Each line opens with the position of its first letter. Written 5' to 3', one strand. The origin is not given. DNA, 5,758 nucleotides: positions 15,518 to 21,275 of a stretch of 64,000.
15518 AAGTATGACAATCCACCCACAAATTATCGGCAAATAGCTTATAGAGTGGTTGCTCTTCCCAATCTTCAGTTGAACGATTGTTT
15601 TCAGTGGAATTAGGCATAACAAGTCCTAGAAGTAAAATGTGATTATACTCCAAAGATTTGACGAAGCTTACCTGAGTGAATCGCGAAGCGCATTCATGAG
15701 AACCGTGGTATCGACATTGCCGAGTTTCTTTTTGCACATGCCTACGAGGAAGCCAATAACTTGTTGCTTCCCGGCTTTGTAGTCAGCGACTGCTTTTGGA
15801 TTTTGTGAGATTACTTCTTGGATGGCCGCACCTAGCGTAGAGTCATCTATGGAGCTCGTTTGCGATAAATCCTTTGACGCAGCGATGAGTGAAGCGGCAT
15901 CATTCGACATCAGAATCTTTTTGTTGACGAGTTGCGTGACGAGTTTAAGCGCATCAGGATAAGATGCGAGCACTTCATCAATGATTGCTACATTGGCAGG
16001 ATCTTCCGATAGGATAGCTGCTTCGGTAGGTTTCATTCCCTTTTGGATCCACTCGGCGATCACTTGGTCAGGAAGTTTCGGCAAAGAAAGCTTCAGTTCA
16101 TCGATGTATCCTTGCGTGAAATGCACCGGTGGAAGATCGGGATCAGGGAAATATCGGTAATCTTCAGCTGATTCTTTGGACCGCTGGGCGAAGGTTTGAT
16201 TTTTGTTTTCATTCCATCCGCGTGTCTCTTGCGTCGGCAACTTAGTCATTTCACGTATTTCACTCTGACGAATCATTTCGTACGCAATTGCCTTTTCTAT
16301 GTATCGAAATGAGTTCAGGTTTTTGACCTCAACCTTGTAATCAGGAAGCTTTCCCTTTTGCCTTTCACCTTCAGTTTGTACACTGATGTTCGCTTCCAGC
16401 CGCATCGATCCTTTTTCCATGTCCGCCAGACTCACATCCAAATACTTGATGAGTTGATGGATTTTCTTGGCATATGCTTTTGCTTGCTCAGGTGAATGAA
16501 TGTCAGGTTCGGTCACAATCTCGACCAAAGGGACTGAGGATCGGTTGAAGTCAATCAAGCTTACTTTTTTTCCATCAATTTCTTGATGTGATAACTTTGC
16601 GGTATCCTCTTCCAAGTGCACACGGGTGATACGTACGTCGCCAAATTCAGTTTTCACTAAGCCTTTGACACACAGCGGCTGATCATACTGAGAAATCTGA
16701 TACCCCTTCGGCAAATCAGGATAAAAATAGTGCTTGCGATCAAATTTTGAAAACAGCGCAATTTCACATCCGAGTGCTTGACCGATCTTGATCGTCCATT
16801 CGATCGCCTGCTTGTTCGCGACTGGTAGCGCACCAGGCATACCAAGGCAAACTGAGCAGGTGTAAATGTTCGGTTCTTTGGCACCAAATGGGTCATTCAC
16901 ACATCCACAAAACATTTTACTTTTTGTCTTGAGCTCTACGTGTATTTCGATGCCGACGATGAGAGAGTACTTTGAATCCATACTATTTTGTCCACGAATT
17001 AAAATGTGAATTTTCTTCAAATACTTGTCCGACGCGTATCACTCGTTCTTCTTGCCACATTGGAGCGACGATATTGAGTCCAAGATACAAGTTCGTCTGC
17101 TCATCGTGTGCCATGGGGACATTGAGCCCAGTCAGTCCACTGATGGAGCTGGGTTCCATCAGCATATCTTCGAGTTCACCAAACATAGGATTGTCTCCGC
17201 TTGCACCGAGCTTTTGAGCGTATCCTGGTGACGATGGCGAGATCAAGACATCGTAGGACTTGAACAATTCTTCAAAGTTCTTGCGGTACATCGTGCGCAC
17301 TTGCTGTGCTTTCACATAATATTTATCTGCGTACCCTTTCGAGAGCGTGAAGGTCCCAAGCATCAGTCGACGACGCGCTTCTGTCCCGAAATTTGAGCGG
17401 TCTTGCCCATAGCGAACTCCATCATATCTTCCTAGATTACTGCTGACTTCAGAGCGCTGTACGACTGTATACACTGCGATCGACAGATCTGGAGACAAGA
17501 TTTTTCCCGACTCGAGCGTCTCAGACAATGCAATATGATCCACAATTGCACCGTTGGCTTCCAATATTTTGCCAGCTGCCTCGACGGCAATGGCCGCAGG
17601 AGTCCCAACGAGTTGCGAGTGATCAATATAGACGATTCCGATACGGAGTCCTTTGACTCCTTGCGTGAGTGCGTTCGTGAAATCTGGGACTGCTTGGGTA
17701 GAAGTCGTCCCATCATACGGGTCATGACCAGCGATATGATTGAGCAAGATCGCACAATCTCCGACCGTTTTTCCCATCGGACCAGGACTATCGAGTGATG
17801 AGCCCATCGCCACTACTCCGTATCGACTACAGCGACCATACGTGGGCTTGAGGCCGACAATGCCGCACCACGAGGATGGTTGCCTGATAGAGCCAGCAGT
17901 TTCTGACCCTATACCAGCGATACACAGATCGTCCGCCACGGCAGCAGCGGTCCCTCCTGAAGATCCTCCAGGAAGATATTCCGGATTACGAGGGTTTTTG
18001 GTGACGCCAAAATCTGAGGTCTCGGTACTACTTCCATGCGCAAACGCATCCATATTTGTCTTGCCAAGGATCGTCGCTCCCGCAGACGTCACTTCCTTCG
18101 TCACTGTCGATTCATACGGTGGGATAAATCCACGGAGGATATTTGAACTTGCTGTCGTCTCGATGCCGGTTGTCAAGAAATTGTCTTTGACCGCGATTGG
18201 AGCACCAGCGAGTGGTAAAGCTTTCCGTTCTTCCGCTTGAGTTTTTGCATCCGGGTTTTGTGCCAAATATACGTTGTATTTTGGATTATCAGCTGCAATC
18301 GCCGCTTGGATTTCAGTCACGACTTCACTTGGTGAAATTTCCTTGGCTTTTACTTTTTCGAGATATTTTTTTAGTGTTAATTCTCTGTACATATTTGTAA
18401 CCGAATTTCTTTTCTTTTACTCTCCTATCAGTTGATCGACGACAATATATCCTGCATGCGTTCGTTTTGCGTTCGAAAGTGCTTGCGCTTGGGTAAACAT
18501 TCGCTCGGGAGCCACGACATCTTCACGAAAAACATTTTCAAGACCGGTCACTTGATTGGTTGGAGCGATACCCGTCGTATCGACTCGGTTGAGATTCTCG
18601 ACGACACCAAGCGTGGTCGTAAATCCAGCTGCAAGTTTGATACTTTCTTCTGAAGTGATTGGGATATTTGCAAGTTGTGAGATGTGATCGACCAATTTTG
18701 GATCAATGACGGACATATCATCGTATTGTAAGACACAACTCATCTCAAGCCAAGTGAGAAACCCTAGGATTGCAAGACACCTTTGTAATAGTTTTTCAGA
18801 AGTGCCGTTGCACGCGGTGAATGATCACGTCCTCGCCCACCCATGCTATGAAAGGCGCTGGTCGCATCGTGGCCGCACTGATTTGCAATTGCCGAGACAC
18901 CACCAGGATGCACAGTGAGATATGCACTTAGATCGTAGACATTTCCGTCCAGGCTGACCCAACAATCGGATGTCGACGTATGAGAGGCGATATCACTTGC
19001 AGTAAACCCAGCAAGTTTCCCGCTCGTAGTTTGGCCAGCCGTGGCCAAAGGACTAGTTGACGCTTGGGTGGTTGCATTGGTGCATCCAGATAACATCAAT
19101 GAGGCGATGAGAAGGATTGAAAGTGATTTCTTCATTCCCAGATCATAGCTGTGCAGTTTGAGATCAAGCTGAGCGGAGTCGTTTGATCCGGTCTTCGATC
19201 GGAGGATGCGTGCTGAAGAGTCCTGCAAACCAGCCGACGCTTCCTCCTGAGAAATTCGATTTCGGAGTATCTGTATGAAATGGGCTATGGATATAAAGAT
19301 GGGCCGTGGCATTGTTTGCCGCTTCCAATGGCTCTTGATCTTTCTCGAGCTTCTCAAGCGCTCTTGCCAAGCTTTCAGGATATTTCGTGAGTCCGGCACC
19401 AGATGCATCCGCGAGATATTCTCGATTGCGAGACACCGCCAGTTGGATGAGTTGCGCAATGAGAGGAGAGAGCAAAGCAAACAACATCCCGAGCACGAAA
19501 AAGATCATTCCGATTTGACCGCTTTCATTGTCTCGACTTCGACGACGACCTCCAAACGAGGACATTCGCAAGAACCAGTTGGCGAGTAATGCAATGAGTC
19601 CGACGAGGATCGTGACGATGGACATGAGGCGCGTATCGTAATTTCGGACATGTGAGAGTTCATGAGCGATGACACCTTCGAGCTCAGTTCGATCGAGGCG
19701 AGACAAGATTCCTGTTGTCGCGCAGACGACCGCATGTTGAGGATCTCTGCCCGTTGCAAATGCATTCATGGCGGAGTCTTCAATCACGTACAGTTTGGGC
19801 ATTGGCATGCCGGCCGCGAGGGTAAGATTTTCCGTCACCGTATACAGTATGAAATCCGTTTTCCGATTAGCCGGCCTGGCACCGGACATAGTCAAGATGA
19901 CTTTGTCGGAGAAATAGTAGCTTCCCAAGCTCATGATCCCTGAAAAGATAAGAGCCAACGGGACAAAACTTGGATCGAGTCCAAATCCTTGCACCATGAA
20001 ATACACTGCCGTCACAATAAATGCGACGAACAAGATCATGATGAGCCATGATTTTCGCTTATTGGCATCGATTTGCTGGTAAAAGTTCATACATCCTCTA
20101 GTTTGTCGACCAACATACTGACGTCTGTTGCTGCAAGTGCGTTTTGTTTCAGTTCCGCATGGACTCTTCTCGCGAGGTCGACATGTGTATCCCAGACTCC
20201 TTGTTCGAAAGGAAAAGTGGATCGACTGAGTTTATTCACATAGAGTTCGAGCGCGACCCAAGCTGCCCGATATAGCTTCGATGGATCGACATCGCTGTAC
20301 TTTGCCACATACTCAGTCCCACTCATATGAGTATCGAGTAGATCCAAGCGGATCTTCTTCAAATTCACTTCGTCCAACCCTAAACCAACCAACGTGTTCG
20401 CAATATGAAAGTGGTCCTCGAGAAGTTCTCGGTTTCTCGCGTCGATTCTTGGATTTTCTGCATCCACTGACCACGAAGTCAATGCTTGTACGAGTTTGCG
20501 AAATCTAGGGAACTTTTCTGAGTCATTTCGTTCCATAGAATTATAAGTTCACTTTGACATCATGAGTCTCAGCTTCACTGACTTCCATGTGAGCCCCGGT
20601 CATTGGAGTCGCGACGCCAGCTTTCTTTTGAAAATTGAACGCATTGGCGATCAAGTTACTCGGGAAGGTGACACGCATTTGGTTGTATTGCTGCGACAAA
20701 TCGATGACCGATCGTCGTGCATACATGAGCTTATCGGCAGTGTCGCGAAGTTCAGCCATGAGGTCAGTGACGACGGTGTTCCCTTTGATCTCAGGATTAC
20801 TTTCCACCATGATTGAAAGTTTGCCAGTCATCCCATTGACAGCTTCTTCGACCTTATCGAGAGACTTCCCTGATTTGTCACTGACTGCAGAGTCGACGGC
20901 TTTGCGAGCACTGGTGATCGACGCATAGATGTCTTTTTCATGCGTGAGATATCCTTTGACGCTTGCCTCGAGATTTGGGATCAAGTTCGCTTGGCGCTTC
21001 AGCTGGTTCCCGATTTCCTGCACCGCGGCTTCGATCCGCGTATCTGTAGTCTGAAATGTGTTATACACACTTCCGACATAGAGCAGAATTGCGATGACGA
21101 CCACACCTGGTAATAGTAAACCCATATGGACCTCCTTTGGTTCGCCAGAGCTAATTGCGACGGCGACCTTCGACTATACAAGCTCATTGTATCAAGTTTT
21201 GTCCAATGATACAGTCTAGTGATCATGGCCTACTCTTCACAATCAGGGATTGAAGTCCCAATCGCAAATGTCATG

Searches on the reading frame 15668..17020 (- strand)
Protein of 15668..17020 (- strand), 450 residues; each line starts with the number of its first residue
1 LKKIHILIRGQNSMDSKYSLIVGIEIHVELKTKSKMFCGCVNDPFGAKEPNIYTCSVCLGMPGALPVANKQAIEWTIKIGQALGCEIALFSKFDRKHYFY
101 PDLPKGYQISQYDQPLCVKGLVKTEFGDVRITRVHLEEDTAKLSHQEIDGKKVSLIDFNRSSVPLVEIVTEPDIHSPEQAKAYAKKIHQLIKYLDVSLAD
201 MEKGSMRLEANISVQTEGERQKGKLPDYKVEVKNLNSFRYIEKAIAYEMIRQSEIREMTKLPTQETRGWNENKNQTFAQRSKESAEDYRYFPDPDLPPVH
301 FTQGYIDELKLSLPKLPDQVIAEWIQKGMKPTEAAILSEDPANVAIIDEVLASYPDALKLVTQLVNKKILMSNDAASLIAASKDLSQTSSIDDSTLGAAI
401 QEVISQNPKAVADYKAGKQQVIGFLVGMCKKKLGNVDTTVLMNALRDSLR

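Call 44: search_protein_families(library=pfam, proteins=[window:15668-17020:-], max_evalue=0.001)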
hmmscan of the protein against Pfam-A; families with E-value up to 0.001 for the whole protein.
window:15668-17020:- (450 aa): 2 families
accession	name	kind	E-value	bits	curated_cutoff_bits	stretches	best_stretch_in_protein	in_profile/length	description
PF02934.20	GatB_N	-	3.6e-111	371.2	23.4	1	21-306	2-276/277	GatB/GatE catalytic domain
PF02637.23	GatB_Yqey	-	2.1e-13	50.8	27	1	367-448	67-147/148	GatB domain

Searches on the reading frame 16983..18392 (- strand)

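Call 8: search_protein_families(library=pfam, proteins=[window:16983-18392:-], max_evalue=0.01)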
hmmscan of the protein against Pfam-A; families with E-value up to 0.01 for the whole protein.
window:16983-18392:- (469 aa): 1 family
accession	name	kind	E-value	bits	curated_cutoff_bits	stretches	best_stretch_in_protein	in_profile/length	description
PF01425.27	Amidase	-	4e-108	362.8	27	1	23-451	1-444/445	Amidase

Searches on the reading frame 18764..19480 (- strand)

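Call 46: search_protein_families(library=pfam, proteins=[window:18764-19480:-], max_evalue=0.001)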
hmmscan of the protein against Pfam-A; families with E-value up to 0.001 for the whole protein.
window:18764-19480:- (238 aa): 1 family
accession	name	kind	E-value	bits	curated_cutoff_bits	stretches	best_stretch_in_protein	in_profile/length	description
PF00173.33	Cyt-b5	-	1.3e-19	70.4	23.7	1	160-236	1-73/74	Cytochrome b5-like Heme/Steroid binding domain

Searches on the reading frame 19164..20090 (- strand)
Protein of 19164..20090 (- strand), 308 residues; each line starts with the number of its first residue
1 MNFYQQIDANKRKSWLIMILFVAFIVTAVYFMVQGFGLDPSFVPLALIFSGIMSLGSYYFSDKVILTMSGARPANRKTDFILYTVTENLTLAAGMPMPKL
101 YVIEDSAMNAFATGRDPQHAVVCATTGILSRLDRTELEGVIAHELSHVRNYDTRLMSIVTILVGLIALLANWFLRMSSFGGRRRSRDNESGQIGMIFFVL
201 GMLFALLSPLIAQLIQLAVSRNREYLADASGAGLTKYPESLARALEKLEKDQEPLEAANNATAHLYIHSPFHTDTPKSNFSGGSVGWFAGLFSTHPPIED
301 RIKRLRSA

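Call 8: search_protein_families(library=pfam, proteins=[window:19164-20090:-], max_evalue=0.01)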
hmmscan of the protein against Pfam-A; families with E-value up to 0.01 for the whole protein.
window:19164-20090:- (308 aa): 2 families
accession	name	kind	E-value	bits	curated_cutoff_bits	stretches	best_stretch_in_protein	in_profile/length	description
PF01435.24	Peptidase_M48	-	6.1e-31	108.1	20.3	1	84-307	9-184/186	Peptidase family M48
PF05569.17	Peptidase_M56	-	0.0047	16.6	31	0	124-162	180-218/296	BlaR1 peptidase M56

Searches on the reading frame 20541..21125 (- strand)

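Call 8: search_protein_families(library=pfam, proteins=[window:20541-21125:-], max_evalue=0.01)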
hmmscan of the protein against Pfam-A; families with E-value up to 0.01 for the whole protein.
window:20541-21125:- (194 aa): 2 families
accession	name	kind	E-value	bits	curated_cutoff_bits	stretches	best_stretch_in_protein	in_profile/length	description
PF04011.17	LemA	-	1.3e-32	113.1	26.2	1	35-170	2-134/149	LemA family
PF01452.22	Rota_NSP4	-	0.0097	15.9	27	0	10-78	75-143/173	Rotavirus non structural protein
